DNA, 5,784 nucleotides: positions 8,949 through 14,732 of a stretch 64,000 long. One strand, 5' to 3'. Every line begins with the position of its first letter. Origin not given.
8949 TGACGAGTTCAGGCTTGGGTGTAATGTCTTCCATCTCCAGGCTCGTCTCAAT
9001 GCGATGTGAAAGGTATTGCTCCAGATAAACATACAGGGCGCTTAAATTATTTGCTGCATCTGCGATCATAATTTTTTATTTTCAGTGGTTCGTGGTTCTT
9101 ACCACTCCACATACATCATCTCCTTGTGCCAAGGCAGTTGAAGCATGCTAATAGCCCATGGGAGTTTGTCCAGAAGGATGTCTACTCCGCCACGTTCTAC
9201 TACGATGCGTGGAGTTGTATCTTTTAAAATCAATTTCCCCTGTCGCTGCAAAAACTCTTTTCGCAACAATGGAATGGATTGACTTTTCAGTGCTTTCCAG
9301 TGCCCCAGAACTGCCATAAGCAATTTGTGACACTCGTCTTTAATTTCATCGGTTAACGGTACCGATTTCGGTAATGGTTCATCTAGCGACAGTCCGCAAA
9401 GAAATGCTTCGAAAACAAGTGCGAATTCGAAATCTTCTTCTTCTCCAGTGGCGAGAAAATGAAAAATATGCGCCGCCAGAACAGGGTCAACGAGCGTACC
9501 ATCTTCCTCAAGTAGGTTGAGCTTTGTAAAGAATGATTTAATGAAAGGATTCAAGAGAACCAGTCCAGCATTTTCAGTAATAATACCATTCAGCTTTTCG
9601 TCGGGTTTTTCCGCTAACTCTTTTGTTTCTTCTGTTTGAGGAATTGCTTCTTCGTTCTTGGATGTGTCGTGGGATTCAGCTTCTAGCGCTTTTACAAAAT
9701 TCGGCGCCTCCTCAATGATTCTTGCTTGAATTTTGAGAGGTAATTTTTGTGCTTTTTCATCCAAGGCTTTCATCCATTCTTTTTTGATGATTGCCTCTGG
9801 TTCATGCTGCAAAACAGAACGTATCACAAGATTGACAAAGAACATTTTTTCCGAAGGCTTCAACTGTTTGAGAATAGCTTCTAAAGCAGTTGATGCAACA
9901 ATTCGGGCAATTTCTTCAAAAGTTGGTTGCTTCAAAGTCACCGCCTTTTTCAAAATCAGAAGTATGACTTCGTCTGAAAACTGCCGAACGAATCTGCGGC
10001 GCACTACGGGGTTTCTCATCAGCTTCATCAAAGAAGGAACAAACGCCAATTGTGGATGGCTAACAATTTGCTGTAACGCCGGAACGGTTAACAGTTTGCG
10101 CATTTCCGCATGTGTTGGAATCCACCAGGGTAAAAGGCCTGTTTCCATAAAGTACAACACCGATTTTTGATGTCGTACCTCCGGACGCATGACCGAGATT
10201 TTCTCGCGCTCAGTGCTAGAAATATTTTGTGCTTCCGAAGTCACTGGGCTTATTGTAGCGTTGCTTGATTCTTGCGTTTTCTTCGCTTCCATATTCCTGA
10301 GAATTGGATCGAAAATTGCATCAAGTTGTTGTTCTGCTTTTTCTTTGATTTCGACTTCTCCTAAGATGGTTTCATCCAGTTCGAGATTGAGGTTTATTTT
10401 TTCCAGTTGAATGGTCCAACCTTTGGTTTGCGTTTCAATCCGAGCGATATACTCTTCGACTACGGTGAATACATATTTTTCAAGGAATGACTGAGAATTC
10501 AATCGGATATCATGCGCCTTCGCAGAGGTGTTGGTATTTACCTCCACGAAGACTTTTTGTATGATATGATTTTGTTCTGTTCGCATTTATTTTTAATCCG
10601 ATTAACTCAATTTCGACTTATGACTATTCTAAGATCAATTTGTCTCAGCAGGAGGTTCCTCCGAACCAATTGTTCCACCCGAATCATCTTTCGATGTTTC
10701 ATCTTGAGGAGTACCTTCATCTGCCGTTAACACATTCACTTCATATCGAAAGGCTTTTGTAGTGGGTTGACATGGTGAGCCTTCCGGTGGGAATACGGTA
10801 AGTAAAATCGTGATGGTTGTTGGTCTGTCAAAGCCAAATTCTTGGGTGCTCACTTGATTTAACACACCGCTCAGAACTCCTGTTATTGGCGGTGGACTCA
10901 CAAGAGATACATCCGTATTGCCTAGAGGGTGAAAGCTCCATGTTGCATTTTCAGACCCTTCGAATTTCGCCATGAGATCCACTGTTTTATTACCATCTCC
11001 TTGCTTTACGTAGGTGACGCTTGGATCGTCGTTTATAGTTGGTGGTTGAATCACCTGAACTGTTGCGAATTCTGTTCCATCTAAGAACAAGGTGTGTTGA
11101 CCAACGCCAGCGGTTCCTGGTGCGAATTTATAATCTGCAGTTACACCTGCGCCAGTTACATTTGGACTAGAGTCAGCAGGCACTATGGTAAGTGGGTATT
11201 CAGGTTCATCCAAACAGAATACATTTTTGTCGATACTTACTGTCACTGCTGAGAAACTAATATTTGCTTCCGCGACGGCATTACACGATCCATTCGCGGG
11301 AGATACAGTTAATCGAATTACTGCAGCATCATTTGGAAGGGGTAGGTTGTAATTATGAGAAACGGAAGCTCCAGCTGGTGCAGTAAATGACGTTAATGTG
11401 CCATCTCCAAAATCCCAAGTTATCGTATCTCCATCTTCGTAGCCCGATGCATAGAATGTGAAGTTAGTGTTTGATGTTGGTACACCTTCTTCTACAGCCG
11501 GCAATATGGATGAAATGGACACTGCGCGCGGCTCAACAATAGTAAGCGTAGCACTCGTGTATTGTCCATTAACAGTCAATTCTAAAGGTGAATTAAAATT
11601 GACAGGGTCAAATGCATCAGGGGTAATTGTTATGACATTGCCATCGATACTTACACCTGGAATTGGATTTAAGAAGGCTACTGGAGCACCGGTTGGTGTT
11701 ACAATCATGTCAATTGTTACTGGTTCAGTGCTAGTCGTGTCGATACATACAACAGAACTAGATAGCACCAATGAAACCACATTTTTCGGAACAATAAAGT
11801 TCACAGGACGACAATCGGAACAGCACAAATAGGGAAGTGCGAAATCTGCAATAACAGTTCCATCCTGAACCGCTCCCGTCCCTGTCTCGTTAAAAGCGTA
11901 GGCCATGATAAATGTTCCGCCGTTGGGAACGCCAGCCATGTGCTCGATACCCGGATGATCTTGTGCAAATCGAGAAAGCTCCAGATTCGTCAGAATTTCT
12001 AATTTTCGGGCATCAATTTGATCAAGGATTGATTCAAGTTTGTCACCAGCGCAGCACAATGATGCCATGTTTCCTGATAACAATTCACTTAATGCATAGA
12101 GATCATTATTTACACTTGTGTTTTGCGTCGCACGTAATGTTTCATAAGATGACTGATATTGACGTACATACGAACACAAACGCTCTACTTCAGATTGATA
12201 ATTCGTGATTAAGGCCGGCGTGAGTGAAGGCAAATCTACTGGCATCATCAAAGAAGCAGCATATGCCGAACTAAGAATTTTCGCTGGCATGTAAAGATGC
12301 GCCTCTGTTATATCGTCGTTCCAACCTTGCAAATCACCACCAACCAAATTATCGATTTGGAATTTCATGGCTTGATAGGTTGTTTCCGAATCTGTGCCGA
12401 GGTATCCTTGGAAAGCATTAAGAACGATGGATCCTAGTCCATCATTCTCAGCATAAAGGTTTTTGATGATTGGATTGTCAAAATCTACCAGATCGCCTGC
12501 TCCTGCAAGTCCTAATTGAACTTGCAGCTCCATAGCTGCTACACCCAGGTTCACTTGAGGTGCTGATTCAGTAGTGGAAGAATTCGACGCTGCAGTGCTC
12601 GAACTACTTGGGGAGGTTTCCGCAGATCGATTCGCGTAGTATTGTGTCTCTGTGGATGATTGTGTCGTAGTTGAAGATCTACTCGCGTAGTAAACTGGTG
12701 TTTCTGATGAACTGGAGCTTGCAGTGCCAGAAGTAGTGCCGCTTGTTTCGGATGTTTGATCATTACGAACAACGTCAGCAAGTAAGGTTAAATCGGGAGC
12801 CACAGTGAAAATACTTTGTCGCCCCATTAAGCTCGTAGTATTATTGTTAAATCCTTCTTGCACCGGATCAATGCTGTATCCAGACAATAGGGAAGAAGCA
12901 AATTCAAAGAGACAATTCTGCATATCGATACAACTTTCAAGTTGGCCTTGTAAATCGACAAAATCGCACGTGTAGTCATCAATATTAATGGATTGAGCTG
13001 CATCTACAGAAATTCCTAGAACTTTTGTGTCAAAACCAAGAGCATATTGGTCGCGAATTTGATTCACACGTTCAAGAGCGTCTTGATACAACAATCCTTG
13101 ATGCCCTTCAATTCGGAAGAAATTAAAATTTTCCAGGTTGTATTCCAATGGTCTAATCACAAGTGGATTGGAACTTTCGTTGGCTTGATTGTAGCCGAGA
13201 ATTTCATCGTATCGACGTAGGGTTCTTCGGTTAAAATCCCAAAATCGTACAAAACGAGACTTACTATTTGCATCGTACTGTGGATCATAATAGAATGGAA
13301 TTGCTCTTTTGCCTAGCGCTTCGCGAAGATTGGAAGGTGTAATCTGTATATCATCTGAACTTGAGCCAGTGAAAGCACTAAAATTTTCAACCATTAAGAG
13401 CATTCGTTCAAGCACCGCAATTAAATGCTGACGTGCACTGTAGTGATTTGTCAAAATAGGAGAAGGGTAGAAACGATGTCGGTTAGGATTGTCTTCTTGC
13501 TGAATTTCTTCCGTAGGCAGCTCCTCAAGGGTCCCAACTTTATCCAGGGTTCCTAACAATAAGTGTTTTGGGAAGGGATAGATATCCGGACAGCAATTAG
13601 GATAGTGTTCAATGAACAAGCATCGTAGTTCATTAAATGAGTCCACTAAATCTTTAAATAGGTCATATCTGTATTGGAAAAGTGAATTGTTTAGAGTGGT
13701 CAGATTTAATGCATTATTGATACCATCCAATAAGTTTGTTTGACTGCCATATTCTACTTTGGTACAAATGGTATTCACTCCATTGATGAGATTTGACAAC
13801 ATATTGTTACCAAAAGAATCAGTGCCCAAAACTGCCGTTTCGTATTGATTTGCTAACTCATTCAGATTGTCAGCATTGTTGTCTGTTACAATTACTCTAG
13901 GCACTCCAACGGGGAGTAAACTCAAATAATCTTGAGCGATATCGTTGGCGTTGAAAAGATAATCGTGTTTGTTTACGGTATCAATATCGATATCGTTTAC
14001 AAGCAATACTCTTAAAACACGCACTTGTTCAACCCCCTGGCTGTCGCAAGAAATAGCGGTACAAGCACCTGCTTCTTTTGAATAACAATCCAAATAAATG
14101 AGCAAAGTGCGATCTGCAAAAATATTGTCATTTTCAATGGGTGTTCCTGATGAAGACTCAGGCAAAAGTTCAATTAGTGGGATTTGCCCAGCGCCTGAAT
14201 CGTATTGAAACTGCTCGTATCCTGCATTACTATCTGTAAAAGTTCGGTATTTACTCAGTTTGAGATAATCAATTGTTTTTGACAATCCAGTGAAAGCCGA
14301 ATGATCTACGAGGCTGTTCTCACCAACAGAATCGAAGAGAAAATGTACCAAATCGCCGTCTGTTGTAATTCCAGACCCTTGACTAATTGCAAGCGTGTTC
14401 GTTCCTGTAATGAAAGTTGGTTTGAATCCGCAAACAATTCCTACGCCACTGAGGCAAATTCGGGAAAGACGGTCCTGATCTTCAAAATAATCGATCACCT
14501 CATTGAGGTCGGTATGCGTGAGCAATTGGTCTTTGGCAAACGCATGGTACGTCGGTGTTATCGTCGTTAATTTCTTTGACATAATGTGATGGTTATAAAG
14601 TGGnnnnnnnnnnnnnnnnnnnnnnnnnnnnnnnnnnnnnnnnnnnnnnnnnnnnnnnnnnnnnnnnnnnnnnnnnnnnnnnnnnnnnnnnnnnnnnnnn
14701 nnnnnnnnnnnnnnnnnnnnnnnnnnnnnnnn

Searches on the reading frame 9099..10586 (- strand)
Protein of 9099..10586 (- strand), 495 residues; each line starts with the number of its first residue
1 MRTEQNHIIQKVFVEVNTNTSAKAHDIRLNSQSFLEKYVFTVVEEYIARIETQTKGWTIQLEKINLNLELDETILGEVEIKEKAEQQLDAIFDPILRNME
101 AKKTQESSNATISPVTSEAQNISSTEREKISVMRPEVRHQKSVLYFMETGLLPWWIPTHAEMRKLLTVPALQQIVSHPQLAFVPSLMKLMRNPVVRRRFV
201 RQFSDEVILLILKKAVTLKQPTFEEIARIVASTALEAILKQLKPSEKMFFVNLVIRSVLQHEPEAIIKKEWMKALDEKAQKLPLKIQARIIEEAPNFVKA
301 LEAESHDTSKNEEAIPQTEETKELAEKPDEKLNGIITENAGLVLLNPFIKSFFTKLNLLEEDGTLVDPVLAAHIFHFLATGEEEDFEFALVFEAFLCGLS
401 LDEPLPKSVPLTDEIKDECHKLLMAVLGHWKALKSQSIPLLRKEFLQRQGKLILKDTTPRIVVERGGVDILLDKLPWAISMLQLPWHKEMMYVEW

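Call 5: search_protein_families(library=pfam, proteins=[window:9099-10586:-], max_evalue=0.01)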
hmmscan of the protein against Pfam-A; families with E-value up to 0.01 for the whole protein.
window:9099-10586:- (495 aa): 1 family
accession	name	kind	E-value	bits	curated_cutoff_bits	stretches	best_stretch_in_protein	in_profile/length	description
PF19268.4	CIS_TMP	-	1.2e-94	318.7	27.8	1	6-495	1-463/463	Contractile injection system tape measure protein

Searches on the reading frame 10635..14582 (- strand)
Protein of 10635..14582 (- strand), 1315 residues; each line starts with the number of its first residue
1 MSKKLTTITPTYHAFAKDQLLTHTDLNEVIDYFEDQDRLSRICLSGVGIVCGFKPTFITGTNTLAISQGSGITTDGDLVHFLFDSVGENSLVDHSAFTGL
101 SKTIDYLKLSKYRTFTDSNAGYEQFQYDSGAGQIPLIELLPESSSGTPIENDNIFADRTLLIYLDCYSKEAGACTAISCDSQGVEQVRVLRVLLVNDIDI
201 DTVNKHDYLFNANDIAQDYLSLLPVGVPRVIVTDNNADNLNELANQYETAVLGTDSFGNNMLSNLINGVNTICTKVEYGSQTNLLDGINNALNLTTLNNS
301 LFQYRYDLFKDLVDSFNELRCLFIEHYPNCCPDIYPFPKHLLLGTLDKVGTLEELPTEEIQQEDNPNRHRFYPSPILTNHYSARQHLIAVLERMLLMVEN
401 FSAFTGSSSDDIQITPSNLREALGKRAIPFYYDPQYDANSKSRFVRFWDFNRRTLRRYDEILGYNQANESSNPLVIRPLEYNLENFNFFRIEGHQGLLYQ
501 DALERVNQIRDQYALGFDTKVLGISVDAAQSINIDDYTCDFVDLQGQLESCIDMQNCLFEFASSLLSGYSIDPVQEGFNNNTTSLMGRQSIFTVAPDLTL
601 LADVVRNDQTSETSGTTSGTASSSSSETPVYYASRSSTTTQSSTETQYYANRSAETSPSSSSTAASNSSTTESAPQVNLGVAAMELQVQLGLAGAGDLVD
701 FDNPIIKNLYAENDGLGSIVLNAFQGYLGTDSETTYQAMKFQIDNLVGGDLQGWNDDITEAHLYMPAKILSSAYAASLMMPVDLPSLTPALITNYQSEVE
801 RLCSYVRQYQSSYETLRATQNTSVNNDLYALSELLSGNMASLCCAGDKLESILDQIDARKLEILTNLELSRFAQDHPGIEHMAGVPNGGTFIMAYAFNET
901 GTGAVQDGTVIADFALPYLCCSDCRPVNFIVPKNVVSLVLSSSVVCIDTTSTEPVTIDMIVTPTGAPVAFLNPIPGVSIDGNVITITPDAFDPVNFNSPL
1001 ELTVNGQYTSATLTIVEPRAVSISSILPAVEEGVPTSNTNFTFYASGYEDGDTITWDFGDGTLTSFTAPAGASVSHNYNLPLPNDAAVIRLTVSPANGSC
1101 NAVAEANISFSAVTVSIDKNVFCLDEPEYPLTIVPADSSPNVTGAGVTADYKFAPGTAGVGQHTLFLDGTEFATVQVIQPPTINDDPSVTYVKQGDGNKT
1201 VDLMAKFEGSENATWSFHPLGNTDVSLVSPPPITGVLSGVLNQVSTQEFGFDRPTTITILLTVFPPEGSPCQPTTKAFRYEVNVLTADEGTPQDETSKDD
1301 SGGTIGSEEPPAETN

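Call 10: search_protein_families(library=pfam, proteins=[window:10635-14582:-], max_evalue=0.001)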
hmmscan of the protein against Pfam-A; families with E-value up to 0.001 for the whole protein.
window:10635-14582:- (1315 aa): 2 families
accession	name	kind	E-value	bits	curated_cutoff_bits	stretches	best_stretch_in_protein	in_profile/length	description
PF18911.6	PKD_4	-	3.4e-05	24.2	27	1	1036-1107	15-82/85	PKD domain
PF00801.26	PKD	-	0.00064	20.1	23.5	0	1035-1080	11-55/80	PKD domain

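Call 104: search_dna_similar(query=window:10635-14582:-, collection=phages, mode=protein, max_evalue=0.001, max_rows=10)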
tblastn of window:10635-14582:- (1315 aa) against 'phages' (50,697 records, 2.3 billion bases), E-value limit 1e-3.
No match.
